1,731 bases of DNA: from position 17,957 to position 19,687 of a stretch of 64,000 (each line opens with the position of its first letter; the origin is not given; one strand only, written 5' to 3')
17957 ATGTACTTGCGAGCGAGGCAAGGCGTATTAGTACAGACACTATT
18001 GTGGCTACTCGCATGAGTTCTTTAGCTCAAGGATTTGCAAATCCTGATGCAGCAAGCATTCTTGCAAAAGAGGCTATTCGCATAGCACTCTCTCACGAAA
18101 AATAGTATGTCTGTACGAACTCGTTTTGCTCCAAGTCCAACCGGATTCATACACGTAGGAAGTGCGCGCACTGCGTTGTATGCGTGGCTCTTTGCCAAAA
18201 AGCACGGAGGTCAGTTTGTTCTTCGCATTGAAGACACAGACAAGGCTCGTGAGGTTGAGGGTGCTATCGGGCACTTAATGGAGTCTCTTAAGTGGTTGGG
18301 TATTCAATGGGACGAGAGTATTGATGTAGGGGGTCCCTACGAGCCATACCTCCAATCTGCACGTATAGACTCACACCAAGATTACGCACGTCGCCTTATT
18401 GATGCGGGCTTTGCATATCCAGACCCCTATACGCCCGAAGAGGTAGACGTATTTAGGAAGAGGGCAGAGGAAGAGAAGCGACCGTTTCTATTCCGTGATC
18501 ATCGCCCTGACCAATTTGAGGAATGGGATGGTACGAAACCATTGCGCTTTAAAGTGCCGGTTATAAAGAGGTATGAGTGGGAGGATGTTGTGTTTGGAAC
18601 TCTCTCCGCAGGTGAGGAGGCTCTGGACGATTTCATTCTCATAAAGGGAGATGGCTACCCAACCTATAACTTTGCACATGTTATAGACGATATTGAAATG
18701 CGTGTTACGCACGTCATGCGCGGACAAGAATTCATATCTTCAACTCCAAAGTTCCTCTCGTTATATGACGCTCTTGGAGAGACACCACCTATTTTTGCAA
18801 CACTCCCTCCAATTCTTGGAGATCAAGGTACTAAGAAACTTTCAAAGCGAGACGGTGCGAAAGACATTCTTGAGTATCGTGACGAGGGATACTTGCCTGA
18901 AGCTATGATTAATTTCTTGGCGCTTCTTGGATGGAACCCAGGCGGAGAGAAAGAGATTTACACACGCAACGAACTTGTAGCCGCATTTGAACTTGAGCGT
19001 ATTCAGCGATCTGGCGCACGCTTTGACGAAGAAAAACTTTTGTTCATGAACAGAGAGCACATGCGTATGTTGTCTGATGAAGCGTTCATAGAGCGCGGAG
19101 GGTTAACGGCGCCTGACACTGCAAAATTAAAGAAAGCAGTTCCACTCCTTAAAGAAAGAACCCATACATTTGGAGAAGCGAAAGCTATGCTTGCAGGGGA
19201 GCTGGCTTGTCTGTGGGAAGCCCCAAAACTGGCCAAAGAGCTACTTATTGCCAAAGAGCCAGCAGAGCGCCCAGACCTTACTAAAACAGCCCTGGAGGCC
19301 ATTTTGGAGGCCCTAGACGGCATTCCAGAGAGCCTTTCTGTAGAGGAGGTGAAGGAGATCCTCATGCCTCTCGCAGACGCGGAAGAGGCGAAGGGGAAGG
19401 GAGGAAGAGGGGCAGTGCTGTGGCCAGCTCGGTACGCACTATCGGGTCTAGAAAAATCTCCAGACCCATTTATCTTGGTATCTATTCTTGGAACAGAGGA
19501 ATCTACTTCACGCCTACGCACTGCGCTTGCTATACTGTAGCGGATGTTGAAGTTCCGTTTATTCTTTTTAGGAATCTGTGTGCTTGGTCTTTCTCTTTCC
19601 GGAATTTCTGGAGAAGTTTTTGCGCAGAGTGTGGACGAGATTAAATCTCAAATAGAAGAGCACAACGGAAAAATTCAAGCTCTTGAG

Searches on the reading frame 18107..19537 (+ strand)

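Call 49: search_protein_families(library=pfam, proteins=[window:18107-19537:+])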
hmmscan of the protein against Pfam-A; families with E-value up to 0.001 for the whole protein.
window:18107-19537:+ (477 aa): 2 families
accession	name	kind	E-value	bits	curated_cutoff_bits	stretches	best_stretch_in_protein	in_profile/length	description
PF00749.27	tRNA-synt_1c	-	1.8e-87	293.7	23.4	1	3-311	2-312/314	tRNA synthetases class I (E and Q), catalytic domain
PF19269.4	Anticodon_2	-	1.2e-17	65.1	23.6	1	336-474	11-141/141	Anticodon binding domain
